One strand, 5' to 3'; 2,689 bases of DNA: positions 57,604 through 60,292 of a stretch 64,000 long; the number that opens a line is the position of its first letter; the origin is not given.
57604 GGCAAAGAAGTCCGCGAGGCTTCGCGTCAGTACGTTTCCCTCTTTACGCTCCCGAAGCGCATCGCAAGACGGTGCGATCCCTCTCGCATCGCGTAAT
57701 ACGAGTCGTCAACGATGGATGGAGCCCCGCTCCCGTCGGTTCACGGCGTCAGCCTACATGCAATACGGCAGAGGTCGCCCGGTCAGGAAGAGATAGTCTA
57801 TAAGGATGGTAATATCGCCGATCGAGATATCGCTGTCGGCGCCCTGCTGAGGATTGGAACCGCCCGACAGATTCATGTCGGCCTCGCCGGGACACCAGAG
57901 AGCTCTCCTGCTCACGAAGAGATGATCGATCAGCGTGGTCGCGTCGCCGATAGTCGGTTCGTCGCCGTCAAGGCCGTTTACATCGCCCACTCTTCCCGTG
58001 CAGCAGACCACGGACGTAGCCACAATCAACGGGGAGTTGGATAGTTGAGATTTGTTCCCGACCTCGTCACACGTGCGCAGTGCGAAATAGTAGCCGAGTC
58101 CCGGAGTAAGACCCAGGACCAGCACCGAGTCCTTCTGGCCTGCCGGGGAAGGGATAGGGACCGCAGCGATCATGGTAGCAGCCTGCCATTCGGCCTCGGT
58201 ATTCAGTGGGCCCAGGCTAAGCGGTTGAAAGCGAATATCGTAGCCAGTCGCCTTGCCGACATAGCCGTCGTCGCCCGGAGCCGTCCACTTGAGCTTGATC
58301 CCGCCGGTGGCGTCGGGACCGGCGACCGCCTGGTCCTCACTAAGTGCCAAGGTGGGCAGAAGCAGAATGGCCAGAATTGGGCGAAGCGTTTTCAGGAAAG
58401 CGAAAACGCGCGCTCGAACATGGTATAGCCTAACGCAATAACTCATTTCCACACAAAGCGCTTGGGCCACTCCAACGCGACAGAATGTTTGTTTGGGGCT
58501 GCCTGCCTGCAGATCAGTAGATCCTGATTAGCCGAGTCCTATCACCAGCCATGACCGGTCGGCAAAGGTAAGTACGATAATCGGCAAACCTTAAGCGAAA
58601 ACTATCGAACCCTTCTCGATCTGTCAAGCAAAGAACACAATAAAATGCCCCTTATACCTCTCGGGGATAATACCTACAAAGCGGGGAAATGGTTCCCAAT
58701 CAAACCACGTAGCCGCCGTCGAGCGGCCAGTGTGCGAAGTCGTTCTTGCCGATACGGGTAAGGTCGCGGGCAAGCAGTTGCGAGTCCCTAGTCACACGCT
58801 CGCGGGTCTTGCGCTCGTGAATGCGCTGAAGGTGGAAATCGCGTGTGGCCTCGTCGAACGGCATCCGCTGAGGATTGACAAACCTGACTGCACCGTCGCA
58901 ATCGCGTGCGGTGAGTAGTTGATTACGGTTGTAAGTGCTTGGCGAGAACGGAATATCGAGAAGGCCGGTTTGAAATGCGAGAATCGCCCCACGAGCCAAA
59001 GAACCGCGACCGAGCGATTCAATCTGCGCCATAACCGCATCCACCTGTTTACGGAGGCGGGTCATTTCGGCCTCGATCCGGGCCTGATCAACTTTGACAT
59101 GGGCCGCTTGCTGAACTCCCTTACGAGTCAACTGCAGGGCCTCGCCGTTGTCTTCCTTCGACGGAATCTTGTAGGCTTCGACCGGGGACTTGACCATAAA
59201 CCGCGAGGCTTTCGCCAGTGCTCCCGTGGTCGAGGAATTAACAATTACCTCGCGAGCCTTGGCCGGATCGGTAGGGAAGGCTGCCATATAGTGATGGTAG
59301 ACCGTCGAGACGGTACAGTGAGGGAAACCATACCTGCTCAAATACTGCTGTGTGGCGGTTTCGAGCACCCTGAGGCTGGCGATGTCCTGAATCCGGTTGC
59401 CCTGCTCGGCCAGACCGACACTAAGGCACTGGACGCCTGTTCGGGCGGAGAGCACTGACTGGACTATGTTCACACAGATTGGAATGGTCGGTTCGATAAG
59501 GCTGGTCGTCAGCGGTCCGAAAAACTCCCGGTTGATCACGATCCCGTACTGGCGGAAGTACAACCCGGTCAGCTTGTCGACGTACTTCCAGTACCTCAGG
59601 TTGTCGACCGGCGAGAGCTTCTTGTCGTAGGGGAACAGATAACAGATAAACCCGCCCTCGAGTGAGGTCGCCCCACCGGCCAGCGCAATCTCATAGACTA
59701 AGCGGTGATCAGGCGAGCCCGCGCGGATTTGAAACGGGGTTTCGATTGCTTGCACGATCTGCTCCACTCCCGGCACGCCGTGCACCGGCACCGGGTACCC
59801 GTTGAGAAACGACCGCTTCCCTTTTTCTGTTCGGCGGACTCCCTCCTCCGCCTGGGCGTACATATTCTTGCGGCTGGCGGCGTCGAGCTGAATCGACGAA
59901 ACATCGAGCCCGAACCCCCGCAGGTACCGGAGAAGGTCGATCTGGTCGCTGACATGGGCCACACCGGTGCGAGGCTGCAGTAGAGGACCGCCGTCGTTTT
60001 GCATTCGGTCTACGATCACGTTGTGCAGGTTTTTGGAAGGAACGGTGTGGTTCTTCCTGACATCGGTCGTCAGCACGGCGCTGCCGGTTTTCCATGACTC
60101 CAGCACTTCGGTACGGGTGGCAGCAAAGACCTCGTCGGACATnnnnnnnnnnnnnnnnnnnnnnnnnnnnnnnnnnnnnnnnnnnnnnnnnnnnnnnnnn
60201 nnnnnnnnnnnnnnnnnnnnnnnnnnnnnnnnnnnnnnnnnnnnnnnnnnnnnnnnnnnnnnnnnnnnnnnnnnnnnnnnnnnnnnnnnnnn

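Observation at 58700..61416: Natural MutS-MutE (B12 glutamate-mutase-type) fusion operonic with an Asp/Glu-family racemase, without MutL or methylaspartase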

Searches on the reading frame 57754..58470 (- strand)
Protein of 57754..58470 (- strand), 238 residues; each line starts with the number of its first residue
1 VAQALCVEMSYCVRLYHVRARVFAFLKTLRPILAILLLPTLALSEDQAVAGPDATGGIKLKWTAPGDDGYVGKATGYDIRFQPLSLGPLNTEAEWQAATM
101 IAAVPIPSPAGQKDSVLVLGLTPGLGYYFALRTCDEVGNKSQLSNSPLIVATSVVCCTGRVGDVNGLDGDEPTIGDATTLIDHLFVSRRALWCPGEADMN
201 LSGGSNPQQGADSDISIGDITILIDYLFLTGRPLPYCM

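Call 3: search_protein_families(library=pfam, proteins=[window:57754-58470:-], max_evalue=0.01)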
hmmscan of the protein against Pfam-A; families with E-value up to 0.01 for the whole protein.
window:57754-58470:- (238 aa): 1 family
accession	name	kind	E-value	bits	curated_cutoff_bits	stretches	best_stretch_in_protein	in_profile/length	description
PF00041.27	fn3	-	0.00028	21.5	25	1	57-144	15-78/84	Fibronectin type III domain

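Call 4: search_protein_families(library=ncbifam, proteins=[window:57754-58470:-], max_evalue=0.01)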
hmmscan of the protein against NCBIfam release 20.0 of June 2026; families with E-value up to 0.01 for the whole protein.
window:57754-58470:- (238 aa): 1 family
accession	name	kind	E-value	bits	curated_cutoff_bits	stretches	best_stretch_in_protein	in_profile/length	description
TIGR00868.1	hCaCC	subfamily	0.0035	15.2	900.85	1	58-145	771-860/863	calcium-activated chloride channel protein 1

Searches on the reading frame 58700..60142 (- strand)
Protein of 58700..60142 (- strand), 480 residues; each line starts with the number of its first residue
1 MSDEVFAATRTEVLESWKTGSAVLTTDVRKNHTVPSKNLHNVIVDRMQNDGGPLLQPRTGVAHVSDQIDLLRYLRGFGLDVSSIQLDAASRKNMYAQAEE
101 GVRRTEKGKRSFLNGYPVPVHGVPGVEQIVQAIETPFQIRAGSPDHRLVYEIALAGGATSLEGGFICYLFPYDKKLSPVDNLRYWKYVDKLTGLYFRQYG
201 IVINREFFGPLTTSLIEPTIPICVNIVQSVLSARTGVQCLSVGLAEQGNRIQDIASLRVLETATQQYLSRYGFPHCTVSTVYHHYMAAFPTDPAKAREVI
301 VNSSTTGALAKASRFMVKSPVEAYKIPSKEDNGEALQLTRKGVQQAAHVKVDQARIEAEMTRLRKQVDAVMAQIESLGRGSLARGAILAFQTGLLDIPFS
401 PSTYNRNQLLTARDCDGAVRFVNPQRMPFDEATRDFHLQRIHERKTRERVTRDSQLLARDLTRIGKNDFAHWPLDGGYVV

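Call 46: search_protein_representatives(protein=window:58700-60142:-)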
Query: 480 residues. Proteins with E-value up to 0.001 (for the whole library): 675; up to 1e-10: 439; up to 1e-30: 197. The best 150 are listed.
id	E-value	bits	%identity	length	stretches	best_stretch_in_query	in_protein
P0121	1.2e-148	512.3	49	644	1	2-475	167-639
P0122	2.1e-136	472.0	45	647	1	3-480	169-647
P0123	1.9e-109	383.2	42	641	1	5-474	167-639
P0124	1.7e-108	380.0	42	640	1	2-476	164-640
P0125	2.3e-102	359.8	35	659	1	3-475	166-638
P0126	1.7e-101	356.9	38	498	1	4-476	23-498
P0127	1.6e-99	350.5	40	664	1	5-475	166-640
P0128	4.0e-98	345.8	37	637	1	3-475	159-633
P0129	8.2e-98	344.8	38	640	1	4-476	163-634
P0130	4.4e-97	342.4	38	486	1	2-473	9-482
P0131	1.4e-93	330.8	41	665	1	49-475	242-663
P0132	2.4e-93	330.1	35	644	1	3-478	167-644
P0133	2.7e-93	329.9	38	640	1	1-476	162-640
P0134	7.7e-92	325.1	39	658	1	6-476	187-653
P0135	2.6e-91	323.3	41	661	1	52-479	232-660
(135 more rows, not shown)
